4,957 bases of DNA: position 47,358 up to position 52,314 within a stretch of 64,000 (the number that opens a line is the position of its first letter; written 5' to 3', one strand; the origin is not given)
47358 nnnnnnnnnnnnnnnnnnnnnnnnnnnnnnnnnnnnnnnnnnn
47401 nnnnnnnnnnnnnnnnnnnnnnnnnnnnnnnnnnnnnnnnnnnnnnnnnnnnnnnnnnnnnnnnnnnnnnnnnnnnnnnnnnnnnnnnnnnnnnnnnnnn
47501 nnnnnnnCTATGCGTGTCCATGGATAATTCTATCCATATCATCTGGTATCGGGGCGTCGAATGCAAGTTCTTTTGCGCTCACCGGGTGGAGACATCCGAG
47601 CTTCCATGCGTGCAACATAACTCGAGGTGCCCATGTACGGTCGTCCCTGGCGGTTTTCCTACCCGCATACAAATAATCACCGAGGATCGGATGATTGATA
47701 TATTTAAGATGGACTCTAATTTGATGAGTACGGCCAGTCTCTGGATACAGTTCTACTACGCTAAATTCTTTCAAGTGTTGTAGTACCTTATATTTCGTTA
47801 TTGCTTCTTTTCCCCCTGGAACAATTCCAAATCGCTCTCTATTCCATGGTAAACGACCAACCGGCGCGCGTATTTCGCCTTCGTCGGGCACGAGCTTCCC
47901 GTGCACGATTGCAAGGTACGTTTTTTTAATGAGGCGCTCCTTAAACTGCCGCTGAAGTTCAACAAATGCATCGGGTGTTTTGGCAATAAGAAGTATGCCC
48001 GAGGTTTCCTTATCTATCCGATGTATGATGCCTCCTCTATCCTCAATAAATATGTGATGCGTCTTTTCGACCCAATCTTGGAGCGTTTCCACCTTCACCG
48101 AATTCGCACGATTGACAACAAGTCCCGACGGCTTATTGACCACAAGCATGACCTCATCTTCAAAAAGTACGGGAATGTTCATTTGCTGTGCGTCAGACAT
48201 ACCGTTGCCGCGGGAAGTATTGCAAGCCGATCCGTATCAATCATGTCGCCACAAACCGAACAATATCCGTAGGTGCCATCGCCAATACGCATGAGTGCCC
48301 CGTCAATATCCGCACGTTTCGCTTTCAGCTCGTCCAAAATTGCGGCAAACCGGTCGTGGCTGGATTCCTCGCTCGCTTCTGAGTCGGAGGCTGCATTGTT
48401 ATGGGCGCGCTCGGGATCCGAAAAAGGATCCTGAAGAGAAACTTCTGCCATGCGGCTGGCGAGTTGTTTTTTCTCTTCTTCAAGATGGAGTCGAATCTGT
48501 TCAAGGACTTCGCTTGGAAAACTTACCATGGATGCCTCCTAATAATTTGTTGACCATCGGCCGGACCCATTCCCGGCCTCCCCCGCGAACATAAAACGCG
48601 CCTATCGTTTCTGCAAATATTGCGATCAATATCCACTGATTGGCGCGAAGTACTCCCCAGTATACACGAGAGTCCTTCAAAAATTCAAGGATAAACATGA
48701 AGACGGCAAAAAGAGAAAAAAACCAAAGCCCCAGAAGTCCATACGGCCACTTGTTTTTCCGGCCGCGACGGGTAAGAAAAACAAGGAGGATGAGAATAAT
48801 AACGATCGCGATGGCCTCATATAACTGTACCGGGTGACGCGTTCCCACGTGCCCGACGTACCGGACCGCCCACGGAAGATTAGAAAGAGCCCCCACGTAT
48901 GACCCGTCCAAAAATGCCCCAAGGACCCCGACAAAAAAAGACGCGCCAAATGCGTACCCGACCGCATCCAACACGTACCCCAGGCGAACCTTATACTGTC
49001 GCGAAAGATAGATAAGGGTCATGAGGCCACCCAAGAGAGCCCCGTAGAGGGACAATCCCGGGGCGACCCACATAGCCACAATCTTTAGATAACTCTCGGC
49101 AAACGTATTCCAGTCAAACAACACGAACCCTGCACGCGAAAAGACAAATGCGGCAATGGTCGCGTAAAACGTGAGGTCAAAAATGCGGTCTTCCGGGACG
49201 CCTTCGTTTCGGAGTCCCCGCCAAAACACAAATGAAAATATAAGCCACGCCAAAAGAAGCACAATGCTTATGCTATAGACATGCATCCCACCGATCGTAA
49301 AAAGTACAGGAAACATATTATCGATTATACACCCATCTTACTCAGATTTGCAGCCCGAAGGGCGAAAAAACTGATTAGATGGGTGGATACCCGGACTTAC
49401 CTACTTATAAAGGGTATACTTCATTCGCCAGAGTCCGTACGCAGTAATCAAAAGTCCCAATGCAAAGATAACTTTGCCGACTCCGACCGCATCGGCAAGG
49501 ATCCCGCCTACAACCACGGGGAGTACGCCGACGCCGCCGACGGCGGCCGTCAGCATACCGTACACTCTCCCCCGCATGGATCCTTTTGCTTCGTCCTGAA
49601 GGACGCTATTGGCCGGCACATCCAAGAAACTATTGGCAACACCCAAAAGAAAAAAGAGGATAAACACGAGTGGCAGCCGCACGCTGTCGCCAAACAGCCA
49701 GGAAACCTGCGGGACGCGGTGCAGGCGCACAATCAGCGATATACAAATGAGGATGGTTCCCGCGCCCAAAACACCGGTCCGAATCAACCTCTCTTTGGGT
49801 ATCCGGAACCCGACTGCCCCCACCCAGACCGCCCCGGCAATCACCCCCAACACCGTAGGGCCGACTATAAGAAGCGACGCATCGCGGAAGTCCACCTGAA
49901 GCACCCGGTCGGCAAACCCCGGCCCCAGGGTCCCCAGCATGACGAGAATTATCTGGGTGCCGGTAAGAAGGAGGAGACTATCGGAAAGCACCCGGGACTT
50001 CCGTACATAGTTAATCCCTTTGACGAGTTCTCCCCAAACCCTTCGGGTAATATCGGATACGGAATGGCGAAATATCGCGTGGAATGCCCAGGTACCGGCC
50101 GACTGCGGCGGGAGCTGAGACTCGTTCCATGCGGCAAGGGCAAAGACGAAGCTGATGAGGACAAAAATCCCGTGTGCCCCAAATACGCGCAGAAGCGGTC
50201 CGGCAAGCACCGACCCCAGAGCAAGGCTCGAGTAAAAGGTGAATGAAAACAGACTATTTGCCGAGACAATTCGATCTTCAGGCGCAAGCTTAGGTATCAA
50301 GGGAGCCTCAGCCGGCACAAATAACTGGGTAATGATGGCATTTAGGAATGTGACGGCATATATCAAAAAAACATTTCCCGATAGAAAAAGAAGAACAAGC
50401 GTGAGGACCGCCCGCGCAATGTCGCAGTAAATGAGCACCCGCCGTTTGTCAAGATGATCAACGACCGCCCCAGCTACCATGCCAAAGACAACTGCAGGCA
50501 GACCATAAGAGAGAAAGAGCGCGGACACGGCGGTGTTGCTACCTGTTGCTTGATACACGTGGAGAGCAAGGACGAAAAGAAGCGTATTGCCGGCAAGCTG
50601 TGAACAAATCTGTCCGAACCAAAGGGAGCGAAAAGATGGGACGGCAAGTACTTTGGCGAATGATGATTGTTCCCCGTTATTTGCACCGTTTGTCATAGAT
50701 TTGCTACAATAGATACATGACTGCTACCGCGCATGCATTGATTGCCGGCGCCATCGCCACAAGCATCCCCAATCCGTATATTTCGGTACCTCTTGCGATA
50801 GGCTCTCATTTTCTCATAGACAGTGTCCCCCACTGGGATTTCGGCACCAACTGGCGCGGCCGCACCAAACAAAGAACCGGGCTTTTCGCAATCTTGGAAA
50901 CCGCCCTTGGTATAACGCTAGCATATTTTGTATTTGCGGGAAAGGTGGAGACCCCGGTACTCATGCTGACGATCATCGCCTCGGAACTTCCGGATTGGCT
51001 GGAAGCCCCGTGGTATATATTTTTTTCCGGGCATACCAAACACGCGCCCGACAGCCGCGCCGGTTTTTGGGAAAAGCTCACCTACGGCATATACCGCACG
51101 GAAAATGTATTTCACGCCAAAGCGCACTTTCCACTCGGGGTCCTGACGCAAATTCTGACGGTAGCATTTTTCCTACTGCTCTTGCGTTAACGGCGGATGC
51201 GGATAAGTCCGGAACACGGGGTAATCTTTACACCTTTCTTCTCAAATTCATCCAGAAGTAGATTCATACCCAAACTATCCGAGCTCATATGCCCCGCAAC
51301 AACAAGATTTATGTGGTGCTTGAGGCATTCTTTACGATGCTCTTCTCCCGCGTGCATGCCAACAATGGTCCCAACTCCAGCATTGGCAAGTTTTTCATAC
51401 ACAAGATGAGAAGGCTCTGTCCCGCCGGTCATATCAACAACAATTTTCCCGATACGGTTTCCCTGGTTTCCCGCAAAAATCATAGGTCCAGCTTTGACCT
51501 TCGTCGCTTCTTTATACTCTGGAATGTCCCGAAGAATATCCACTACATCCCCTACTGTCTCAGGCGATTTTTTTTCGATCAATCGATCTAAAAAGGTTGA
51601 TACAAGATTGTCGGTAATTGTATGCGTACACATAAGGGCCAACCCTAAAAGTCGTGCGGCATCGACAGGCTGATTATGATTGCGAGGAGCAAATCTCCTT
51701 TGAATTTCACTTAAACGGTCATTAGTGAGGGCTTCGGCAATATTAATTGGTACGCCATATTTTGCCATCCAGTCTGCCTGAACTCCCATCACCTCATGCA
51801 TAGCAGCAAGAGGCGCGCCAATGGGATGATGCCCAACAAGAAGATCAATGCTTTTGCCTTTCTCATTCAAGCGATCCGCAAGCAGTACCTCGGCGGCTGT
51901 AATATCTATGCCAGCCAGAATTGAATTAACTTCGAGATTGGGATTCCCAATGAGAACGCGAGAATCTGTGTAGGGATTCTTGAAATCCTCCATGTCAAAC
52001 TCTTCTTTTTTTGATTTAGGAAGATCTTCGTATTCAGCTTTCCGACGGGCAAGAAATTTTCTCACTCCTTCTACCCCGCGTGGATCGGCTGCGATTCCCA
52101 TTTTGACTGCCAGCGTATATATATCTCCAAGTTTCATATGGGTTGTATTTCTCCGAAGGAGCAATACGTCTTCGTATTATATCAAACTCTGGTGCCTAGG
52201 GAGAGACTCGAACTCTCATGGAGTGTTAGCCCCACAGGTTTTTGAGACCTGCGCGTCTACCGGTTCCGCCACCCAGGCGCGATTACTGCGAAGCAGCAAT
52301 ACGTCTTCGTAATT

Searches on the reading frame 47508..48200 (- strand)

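Call 90: search_protein_families(library=pfam, proteins=[window:47508-48200:-], max_evalue=0.001)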
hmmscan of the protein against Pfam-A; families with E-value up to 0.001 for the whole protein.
window:47508-48200:- (230 aa): 1 family
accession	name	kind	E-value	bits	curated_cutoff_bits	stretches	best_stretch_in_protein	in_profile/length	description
PF00849.27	PseudoU_synth_2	-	7.3e-33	114.4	26.8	1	18-166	2-151/152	RNA pseudouridylate synthase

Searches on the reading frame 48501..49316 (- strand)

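Call 90: search_protein_families(library=pfam, proteins=[window:48501-49316:-], max_evalue=0.001)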
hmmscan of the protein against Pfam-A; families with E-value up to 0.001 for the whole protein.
window:48501-49316:- (271 aa): 1 family
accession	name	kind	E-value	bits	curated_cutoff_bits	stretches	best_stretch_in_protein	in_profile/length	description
PF01790.23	LGT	-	1.2e-29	103.8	24.9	1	3-240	1-237/240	Prolipoprotein diacylglyceryl transferase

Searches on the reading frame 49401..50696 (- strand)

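Call 90: search_protein_families(library=pfam, proteins=[window:49401-50696:-], max_evalue=0.001)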
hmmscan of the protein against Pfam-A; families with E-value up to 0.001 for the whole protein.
window:49401-50696:- (431 aa): 2 families
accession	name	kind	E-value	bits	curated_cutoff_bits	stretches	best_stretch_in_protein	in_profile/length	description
PF07690.21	MFS_1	-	5.1e-33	114.9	33.4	2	25-390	1-342/347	Major Facilitator Superfamily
PF05977.19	MFS_3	-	7.9e-11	41.5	27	1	17-323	7-305/524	Transmembrane secretion effector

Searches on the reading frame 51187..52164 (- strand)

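Call 91: search_protein_families(library=pfam, proteins=[window:51187-52164:-], max_evalue=0.001)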
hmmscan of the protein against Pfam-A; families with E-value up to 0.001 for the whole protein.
window:51187-52164:- (325 aa): 1 family
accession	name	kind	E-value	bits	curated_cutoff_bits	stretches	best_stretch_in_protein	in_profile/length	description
PF01784.24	DUF34_NIF3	-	0.00034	20.8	23.4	0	70-115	27-67/256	Duf34/NIF3 (NGG1p interacting factor 3)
